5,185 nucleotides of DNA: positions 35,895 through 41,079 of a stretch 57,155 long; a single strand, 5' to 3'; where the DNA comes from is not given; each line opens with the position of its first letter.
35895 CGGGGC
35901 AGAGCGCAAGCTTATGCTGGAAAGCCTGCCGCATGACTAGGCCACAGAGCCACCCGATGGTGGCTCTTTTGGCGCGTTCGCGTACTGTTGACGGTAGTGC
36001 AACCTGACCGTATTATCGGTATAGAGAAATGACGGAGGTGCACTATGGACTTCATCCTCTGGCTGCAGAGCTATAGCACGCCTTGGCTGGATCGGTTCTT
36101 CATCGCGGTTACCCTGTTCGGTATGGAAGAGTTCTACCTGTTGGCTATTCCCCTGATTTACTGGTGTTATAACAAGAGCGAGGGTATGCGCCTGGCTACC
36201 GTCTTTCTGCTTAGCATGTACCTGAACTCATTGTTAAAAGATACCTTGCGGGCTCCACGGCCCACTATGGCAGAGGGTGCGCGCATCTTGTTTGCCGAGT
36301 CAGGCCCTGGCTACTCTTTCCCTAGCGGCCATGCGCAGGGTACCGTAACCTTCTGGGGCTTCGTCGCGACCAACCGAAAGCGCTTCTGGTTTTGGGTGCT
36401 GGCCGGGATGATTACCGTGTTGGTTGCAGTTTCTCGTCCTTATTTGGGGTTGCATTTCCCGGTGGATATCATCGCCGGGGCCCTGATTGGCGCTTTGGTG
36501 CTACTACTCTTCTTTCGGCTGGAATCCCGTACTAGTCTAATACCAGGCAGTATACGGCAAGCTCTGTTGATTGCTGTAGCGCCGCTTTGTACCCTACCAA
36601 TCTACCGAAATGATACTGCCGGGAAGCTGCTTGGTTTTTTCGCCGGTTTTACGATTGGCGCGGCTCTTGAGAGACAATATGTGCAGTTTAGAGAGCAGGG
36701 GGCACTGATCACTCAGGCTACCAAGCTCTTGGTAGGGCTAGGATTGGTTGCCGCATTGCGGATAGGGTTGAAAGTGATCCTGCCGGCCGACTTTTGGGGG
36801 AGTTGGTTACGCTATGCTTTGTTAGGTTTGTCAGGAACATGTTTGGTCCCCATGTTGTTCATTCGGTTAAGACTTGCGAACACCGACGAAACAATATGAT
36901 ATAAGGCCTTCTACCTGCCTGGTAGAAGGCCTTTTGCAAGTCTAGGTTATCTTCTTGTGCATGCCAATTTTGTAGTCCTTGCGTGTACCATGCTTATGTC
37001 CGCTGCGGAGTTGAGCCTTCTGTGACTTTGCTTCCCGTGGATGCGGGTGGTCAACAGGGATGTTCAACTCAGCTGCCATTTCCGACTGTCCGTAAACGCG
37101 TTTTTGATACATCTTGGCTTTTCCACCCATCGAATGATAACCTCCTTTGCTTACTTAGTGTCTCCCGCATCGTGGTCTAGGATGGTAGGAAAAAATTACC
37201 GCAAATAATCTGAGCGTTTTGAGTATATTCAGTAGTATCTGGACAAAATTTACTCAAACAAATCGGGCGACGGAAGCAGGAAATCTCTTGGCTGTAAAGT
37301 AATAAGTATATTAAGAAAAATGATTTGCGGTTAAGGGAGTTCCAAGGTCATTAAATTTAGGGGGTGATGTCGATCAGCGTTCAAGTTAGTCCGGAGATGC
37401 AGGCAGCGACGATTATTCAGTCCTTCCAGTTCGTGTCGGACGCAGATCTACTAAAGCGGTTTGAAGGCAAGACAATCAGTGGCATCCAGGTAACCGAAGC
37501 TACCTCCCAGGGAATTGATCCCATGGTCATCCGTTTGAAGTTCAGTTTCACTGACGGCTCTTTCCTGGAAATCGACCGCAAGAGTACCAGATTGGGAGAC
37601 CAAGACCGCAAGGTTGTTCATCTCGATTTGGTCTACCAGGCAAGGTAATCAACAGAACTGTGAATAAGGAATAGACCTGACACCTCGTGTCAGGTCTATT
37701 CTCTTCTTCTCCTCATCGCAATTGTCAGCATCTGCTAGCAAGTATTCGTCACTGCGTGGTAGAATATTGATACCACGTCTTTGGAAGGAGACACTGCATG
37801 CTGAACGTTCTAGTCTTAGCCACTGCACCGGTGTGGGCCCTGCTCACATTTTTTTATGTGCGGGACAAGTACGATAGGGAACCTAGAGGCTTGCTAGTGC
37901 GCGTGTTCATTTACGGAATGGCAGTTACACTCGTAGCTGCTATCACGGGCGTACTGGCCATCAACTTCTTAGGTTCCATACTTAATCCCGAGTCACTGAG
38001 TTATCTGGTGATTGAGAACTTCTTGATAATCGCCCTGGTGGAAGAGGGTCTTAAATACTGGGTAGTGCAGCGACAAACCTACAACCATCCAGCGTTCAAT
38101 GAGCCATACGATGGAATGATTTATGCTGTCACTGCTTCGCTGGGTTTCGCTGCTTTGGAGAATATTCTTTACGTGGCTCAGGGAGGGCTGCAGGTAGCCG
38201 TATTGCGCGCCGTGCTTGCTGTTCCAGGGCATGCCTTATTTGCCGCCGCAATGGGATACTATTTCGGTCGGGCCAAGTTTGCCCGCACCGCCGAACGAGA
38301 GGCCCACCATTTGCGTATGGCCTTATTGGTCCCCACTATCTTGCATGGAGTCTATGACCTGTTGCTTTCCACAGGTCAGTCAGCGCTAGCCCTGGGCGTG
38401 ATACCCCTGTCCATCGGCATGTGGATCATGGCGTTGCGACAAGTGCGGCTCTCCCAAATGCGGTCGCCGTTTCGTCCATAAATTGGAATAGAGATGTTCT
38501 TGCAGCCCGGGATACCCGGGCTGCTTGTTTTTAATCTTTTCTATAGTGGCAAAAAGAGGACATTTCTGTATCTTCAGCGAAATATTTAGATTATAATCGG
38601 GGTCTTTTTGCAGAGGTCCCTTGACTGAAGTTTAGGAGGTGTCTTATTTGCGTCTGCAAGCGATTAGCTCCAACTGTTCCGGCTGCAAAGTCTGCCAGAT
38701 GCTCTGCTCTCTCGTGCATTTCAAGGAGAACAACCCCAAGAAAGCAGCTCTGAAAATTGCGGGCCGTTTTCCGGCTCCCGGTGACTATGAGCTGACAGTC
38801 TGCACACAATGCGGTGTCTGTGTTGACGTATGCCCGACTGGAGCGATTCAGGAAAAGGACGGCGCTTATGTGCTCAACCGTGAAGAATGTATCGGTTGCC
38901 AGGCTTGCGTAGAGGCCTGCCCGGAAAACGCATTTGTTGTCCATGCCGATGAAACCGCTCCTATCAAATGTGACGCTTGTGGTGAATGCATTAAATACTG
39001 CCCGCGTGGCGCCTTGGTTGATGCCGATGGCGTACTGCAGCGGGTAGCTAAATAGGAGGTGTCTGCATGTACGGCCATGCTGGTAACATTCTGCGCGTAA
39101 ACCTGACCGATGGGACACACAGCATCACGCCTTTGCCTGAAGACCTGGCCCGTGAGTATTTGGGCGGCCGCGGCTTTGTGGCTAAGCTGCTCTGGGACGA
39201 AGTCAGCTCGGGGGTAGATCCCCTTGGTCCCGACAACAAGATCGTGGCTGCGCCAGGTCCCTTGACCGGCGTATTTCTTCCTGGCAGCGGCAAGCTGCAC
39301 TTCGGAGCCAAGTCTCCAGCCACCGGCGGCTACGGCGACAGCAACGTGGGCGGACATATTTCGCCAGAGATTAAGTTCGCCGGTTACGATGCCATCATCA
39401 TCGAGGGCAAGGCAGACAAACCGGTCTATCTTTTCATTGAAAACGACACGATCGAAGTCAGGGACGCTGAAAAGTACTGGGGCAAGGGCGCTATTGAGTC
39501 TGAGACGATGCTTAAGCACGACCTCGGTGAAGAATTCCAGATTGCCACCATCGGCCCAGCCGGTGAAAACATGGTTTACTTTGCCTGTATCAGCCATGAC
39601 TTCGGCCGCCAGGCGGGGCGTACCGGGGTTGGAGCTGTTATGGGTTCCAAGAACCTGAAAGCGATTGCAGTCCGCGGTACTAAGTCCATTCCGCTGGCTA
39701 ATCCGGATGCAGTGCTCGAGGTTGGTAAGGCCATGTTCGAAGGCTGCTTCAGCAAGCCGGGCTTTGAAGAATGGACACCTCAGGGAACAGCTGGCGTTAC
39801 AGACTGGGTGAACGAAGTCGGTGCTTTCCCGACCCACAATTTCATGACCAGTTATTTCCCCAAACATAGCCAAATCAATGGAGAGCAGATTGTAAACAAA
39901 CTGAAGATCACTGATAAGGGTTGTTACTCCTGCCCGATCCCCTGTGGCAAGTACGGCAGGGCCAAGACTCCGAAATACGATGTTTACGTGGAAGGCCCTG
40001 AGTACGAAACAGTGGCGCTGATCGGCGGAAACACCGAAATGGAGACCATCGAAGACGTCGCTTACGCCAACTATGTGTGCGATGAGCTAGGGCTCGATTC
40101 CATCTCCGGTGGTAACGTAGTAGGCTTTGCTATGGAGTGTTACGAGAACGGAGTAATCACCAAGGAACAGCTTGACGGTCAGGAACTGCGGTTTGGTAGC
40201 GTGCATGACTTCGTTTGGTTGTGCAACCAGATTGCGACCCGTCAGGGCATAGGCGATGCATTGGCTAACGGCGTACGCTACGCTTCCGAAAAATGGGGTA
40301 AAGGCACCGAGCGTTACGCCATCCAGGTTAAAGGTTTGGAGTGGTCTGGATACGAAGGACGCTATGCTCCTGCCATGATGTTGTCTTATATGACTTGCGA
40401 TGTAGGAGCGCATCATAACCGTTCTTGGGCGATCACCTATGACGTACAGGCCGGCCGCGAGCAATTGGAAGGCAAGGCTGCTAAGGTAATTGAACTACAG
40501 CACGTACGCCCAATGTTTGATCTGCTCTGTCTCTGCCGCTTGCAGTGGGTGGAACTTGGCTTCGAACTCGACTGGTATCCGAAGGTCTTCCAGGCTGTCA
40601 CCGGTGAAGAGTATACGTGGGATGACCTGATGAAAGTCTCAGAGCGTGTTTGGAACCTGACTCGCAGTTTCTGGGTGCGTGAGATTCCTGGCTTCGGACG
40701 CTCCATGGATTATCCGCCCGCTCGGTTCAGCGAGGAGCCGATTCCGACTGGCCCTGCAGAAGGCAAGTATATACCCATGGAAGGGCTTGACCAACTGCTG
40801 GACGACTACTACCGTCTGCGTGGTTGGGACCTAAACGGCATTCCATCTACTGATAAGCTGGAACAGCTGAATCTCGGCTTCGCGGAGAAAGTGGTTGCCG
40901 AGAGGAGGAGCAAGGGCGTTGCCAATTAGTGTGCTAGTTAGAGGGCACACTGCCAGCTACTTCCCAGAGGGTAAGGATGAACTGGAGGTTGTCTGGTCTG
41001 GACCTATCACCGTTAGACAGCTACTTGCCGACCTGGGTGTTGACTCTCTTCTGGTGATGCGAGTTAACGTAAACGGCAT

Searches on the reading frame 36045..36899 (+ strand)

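Call 46: search_protein_families(library=pfam, proteins=[window:36045-36899:+], max_evalue=0.00001)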
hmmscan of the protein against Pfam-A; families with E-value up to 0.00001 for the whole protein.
window:36045-36899:+ (284 aa): 2 families
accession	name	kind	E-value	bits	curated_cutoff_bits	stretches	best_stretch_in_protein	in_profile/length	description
PF01569.27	PAP2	-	5.1e-21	75.2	27.2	1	48-160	3-125/130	PAP2 superfamily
PF14378.12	PAP2_3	-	2.7e-08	34.3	27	1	87-154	122-189/190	PAP2 superfamily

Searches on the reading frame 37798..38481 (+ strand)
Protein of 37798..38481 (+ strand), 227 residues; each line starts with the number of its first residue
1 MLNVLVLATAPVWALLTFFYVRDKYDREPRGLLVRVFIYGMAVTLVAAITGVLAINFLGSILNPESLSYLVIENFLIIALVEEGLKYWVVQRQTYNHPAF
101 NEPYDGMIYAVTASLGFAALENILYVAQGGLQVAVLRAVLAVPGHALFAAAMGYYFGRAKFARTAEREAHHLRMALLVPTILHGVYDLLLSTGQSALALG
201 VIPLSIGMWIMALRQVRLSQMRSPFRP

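Call 46: search_protein_families(library=pfam, proteins=[window:37798-38481:+], max_evalue=0.00001)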
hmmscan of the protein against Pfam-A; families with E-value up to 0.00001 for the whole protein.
window:37798-38481:+ (227 aa): 1 family
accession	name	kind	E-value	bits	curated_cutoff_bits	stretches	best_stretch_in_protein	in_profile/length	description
PF13367.11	PrsW-protease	-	5.1e-38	131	23.5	1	28-205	1-187/196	PrsW family intramembrane metalloprotease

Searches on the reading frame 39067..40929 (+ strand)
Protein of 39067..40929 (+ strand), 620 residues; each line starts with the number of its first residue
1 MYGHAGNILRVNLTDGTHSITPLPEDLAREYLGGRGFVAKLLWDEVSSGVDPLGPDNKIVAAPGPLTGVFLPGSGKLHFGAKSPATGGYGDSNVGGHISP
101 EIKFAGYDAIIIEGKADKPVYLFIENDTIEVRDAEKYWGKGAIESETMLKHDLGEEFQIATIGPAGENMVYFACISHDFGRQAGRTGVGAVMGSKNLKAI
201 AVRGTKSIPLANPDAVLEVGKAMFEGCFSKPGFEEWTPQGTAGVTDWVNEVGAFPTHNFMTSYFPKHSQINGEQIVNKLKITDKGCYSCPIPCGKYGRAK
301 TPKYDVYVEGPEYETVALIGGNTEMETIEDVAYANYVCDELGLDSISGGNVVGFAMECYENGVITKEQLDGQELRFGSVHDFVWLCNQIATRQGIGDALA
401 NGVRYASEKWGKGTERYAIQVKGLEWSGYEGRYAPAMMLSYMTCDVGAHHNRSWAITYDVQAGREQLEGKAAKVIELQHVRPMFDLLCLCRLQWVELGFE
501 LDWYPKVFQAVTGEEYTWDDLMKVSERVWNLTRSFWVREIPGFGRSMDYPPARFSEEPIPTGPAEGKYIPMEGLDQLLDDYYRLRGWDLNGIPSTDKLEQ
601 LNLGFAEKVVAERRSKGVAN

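Call 46: search_protein_families(library=pfam, proteins=[window:39067-40929:+], max_evalue=0.00001)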
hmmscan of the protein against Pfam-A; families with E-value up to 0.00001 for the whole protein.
window:39067-40929:+ (620 aa): 2 families
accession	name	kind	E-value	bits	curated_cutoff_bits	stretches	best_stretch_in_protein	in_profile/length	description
PF01314.23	AFOR_C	-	2.1e-125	419.3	27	1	229-603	12-385/385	Aldehyde ferredoxin oxidoreductase, domains 2 & 3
PF02730.20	AFOR_N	-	2.3e-82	276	29.8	1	6-205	1-199/199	Aldehyde ferredoxin oxidoreductase, N-terminal domain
